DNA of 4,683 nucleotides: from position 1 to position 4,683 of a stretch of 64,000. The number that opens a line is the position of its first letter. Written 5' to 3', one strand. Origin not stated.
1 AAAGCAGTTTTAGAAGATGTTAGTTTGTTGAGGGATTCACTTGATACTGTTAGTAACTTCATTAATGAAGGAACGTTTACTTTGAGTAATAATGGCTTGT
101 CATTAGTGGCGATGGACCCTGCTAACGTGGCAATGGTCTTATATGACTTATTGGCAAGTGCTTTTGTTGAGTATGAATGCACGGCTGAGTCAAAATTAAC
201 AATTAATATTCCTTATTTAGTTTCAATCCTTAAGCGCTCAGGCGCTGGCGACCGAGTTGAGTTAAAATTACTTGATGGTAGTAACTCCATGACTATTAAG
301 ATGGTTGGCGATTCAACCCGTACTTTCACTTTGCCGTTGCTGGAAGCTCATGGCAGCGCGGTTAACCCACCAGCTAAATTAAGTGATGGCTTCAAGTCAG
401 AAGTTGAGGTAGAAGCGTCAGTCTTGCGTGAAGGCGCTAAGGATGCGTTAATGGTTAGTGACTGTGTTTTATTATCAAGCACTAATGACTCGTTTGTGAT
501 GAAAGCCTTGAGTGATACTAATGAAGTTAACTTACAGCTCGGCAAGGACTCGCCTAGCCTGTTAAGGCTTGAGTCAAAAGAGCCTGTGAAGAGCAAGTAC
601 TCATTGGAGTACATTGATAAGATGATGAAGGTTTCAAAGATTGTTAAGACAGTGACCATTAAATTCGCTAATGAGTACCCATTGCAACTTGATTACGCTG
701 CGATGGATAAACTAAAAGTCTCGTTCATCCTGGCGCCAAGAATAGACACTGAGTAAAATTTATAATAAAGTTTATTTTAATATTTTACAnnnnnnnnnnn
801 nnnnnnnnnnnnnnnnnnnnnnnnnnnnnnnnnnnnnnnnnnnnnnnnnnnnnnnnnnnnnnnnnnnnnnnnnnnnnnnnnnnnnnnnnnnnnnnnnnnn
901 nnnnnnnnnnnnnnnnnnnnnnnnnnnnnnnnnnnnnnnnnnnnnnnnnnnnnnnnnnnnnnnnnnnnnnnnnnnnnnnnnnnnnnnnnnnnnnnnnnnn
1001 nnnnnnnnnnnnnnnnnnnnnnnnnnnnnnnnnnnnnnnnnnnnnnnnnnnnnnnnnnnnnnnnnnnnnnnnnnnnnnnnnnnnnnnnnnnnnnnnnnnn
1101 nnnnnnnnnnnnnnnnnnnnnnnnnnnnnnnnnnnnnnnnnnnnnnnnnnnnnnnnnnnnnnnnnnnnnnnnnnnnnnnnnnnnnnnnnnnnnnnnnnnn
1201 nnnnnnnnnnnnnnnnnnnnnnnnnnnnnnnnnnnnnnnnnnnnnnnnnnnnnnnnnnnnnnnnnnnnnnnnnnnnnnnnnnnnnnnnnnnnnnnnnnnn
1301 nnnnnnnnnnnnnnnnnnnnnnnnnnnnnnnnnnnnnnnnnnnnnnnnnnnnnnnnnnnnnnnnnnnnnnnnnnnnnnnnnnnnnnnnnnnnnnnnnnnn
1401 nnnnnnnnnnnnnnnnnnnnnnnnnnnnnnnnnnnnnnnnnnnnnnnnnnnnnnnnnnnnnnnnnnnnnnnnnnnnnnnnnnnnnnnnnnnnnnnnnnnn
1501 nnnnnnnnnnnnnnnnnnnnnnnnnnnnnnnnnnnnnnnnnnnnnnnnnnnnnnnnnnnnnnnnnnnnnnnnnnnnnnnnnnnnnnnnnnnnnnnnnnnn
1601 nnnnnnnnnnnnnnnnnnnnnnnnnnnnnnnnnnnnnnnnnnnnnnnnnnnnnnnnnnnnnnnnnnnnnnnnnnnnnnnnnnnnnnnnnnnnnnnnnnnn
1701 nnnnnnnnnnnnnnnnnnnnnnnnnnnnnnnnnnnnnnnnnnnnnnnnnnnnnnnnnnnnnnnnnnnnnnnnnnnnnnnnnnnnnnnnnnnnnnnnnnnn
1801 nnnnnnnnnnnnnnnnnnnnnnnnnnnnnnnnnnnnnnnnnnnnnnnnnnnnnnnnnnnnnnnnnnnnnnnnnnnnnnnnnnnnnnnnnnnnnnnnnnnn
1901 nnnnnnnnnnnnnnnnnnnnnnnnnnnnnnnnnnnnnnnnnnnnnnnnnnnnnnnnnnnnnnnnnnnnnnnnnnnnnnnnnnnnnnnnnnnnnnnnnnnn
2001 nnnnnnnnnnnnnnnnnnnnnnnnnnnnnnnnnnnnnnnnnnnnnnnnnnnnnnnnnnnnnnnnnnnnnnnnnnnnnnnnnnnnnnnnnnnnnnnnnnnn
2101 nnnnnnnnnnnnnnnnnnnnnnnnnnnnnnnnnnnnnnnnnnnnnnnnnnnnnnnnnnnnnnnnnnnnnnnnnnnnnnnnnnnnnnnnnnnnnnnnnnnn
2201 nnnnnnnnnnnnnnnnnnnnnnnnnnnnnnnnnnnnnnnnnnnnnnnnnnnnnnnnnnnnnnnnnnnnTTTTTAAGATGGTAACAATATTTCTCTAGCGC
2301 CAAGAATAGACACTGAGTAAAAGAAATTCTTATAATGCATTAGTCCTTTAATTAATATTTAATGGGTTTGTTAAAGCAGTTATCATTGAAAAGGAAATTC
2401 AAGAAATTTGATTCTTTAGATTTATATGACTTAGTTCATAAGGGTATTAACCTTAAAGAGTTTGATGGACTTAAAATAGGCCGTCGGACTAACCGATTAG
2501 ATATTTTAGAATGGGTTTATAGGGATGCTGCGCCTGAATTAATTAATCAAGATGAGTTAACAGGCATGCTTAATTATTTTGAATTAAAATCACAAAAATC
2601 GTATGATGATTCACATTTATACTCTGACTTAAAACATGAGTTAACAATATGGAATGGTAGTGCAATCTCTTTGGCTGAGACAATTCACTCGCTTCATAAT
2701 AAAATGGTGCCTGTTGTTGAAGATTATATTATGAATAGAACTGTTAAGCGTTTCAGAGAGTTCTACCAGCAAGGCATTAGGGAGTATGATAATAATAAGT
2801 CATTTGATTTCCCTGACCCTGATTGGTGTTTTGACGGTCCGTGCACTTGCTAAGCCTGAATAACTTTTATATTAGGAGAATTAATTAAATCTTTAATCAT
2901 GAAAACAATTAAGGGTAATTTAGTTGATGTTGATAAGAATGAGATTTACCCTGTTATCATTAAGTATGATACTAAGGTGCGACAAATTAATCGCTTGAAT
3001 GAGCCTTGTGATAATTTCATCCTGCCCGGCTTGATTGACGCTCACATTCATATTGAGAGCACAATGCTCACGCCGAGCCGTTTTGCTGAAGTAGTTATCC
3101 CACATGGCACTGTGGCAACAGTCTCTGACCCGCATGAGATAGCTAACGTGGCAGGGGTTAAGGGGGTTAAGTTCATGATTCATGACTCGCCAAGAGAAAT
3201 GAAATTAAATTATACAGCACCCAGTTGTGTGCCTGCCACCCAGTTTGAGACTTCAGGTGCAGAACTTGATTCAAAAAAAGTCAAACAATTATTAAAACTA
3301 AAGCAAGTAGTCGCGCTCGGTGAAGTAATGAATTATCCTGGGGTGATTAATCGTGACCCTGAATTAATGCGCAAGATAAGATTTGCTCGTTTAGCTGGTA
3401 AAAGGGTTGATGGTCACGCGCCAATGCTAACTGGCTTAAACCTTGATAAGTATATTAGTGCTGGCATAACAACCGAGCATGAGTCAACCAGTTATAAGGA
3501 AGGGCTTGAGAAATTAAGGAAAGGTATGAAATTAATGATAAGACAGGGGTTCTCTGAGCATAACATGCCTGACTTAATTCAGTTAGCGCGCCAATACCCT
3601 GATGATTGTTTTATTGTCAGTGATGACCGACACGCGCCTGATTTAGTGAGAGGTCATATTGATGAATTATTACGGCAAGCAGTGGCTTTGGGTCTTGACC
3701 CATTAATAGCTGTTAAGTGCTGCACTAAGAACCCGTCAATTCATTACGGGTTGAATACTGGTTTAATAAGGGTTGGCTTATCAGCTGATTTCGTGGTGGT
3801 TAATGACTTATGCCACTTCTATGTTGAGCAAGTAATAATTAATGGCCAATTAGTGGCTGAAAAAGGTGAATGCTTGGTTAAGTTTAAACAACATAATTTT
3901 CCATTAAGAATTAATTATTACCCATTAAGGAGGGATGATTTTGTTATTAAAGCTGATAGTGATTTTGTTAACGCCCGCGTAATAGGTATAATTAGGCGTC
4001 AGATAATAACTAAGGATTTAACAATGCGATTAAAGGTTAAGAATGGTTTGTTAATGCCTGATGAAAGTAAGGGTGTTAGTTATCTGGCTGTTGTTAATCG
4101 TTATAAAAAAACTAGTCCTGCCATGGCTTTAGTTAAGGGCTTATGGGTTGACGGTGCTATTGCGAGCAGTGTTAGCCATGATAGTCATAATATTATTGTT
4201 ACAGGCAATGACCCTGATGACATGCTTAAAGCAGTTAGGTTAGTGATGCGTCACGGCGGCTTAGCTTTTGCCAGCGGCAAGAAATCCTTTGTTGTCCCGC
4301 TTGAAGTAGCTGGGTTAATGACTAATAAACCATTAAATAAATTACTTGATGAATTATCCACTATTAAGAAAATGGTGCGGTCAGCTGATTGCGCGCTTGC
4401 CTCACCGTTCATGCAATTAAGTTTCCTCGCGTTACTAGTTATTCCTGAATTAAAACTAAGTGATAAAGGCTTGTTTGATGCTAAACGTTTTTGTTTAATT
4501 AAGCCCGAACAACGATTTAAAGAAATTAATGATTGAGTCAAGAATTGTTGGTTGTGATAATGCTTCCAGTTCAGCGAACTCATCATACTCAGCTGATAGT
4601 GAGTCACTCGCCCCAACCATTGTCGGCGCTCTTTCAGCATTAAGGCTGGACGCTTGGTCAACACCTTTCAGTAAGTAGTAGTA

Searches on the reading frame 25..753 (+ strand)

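Call 36: search_protein_families(library=pfam, proteins=[window:25-753:+], max_evalue=0.001)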
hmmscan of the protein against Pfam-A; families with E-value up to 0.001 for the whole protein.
window:25-753:+ (243 aa): 2 families
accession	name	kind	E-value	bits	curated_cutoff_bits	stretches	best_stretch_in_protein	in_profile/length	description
PF00705.23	PCNA_N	-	4.5e-14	52.7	20.3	1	2-94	12-104/127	Proliferating cell nuclear antigen, N-terminal domain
PF02747.20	PCNA_C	-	8.6e-11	42.6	23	1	126-238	10-127/128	Proliferating cell nuclear antigen, C-terminal domain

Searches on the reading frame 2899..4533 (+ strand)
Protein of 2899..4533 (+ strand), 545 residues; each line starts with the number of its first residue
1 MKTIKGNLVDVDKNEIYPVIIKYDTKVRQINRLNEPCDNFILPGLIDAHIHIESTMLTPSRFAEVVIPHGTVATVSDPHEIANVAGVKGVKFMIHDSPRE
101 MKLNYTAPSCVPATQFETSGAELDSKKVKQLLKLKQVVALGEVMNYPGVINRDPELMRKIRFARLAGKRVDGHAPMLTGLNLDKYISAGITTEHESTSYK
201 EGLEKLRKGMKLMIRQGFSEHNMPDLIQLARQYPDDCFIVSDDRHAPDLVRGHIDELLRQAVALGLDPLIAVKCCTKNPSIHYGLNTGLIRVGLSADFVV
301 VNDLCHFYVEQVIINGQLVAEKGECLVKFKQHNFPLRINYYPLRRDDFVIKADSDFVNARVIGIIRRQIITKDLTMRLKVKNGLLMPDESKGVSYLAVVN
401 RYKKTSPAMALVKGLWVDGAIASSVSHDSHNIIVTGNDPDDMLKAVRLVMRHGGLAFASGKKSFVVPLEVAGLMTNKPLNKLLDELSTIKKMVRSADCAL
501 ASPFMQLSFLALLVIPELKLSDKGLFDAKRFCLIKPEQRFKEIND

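Call 36: search_protein_families(library=pfam, proteins=[window:2899-4533:+], max_evalue=0.001)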
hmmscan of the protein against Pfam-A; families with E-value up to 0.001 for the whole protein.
window:2899-4533:+ (545 aa): 3 families
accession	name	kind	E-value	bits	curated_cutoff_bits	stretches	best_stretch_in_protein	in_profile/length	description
PF13382.11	Adenine_deam_C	-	2.6e-51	173.8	27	1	368-531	1-168/169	Adenine deaminase C-terminal domain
PF01979.26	Amidohydro_1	-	2.6e-37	129.3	25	1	40-319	1-345/345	Amidohydrolase family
PF07969.17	Amidohydro_3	-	5.3e-05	23.3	29.7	0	271-319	412-471/472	Amidohydrolase family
